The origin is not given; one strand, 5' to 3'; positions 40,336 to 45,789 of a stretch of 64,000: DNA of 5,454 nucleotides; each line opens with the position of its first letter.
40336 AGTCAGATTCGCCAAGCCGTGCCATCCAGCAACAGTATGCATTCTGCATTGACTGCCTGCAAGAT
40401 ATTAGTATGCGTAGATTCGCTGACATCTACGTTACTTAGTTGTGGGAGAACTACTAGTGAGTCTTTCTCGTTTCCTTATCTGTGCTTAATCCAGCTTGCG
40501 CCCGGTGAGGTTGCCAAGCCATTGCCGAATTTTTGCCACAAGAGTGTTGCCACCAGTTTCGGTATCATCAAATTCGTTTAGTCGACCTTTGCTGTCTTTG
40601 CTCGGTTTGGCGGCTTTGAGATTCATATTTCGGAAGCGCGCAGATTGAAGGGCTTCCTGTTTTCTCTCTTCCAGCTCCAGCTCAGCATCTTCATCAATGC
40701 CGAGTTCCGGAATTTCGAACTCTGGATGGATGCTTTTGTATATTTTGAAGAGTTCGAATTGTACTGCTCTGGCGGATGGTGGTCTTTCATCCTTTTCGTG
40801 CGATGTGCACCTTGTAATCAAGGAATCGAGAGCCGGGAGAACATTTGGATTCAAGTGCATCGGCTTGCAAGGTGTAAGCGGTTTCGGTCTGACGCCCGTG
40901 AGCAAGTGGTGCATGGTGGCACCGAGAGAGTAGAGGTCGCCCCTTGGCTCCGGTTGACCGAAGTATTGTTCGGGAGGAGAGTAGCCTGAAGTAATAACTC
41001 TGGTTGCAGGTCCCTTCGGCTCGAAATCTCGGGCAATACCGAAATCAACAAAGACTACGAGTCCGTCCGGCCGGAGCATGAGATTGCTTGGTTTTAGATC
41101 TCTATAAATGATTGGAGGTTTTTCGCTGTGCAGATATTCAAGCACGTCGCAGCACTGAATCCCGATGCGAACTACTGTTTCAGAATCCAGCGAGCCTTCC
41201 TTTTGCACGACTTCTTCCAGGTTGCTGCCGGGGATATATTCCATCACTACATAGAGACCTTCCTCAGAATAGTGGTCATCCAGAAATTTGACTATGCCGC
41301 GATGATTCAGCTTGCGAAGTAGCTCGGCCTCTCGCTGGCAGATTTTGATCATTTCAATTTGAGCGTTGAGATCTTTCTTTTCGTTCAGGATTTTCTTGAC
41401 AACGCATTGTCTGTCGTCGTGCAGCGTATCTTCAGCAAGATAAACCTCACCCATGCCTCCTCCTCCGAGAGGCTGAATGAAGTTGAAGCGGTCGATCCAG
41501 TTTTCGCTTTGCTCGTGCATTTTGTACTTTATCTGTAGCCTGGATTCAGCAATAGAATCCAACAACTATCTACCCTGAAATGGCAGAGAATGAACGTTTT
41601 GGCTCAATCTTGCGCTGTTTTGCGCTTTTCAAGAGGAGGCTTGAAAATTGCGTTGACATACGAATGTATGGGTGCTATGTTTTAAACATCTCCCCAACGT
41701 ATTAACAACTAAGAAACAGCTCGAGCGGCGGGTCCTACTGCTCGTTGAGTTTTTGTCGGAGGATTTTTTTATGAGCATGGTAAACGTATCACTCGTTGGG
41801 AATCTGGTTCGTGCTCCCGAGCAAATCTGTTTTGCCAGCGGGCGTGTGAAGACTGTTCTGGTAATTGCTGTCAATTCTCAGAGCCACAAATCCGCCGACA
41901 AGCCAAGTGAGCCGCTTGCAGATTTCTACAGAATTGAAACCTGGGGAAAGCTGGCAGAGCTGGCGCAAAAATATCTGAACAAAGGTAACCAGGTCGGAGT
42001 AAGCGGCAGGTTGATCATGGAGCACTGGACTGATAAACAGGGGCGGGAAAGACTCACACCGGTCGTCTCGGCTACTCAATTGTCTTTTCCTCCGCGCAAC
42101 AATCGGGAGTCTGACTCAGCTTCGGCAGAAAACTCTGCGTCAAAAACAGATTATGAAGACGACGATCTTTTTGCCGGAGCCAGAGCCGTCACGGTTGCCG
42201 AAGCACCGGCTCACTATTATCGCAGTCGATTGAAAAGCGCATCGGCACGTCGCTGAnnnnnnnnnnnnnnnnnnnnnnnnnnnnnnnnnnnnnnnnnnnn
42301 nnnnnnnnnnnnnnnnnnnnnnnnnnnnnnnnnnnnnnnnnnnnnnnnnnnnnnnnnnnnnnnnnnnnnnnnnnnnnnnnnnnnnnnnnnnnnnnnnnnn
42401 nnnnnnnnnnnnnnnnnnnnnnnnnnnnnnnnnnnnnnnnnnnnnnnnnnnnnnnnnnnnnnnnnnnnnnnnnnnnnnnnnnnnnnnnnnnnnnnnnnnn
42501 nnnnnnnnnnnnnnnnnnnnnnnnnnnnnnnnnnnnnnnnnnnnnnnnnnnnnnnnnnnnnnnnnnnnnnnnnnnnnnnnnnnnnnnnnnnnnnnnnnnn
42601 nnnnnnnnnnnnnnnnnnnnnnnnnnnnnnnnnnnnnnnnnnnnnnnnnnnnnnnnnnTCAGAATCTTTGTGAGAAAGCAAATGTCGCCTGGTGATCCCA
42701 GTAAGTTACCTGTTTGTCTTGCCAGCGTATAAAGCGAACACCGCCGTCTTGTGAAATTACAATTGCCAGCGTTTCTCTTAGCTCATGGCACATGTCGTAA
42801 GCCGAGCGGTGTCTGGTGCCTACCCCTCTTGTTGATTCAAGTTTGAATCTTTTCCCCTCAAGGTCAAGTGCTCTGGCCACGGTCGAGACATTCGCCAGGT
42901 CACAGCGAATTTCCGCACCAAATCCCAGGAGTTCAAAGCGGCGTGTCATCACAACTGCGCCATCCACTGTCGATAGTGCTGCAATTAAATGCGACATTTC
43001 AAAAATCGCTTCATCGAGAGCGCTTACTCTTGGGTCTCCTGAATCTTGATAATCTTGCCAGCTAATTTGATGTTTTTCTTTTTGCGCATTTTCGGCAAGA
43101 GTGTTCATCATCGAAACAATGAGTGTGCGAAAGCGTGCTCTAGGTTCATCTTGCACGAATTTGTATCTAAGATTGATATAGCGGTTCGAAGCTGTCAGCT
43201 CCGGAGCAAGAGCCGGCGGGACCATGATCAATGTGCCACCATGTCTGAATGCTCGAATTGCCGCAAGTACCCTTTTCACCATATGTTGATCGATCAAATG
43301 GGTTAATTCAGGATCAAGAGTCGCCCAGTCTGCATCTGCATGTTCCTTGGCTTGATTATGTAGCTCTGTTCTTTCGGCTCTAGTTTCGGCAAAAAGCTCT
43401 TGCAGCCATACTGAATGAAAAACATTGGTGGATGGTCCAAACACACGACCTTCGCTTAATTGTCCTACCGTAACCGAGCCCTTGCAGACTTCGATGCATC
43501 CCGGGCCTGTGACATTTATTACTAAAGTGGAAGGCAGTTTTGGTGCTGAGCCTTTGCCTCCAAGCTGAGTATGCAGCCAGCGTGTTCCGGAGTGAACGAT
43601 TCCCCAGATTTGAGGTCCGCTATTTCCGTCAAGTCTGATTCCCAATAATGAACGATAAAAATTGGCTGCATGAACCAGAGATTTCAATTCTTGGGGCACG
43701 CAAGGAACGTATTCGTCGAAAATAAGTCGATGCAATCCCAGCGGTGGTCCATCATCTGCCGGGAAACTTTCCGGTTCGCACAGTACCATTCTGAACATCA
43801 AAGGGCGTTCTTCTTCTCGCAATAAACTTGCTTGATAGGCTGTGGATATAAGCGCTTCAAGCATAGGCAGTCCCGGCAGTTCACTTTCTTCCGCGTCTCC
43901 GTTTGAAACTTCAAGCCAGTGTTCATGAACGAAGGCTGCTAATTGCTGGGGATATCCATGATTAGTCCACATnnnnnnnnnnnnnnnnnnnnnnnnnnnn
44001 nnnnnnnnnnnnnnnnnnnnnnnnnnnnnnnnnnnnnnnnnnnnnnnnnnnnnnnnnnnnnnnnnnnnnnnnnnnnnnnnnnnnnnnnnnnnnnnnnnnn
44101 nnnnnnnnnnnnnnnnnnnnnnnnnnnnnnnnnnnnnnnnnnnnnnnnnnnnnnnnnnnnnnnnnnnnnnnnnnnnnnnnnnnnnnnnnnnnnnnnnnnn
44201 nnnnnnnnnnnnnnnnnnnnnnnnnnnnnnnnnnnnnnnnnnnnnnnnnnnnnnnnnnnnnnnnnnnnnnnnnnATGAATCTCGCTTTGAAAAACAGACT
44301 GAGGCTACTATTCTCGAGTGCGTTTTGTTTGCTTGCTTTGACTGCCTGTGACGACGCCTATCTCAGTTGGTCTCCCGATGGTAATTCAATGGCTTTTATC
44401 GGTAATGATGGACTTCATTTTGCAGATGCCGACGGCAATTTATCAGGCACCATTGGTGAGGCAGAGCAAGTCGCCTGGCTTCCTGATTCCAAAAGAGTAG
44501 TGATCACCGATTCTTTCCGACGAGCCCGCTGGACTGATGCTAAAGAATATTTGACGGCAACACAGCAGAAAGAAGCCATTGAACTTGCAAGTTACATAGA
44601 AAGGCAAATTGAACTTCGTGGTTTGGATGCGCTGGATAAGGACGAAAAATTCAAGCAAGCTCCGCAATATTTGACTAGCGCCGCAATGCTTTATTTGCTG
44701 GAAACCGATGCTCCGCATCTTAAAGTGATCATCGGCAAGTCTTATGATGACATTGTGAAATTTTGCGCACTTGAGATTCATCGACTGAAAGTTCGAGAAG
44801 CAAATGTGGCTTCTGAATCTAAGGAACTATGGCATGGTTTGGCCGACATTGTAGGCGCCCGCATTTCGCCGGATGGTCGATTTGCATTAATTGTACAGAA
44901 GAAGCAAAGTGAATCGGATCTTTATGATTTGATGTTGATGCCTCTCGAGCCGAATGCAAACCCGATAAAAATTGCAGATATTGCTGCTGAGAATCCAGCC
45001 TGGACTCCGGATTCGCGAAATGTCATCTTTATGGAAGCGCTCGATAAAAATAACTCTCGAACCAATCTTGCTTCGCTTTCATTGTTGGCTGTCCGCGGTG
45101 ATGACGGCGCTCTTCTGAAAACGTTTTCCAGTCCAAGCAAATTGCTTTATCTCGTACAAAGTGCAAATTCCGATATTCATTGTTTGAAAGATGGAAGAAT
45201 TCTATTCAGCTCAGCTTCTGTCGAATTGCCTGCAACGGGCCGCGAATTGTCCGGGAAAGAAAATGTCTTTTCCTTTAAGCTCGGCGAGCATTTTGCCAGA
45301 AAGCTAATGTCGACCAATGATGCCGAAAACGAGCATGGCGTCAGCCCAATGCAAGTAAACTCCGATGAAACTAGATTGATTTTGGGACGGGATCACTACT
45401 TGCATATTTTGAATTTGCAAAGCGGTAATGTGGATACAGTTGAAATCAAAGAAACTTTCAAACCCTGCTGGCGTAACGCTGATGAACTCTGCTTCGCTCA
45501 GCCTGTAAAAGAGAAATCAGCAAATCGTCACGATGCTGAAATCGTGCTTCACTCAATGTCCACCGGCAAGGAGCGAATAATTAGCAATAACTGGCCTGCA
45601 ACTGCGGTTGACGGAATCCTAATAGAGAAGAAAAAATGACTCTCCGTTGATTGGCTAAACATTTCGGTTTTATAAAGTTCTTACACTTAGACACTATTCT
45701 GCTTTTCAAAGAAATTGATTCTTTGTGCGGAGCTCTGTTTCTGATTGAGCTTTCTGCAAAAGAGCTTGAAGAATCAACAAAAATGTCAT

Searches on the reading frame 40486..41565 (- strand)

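Call 18: search_protein_families(library=pfam, proteins=[window:40486-41565:-], max_evalue=0.00001)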
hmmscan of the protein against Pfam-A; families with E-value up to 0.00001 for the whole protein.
window:40486-41565:- (359 aa): 4 families
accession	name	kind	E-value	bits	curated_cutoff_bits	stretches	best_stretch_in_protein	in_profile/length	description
PF00069.31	Pkinase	-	1.3e-38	133.3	31.7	1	28-229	2-198/263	Protein kinase domain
PF07714.23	PK_Tyr_Ser-Thr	-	3.9e-24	85.8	23.1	1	28-262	2-249/258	Protein tyrosine and serine/threonine kinase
PF01636.29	APH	-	2.3e-07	31.3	23.2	0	76-148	37-110/239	Phosphotransferase enzyme family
PF03109.22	ABC1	-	2.7e-07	30.4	22.9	0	105-184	144-220/244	ABC1 atypical kinase-like domain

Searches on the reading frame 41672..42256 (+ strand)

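Call 18: search_protein_families(library=pfam, proteins=[window:41672-42256:+], max_evalue=0.00001)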
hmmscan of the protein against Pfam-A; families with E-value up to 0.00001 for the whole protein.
window:41672-42256:+ (194 aa): 1 family
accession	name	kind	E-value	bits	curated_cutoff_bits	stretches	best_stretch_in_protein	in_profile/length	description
PF00436.31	SSB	-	9.7e-22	77.4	26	1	37-139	2-103/104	Single-strand binding protein family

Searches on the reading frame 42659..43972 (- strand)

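Call 18: search_protein_families(library=pfam, proteins=[window:42659-43972:-], max_evalue=0.00001)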
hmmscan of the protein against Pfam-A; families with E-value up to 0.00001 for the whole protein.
window:42659-43972:- (437 aa): 1 family
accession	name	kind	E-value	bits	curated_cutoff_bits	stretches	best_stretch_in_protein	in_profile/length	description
PF21751.2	DACNV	-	6.8e-26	90.7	27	1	29-127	3-98/98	Probable sensor domain DACNV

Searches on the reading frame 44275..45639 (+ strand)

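Call 18: search_protein_families(library=pfam, proteins=[window:44275-45639:+], max_evalue=0.00001)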
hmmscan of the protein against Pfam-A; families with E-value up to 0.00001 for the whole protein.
window:44275-45639:+ (454 aa): 1 family
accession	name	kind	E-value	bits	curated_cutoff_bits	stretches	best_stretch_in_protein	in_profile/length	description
PF07676.18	PD40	-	2.4e-07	31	20.9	0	31-44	15-28/38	WD40-like Beta Propeller Repeat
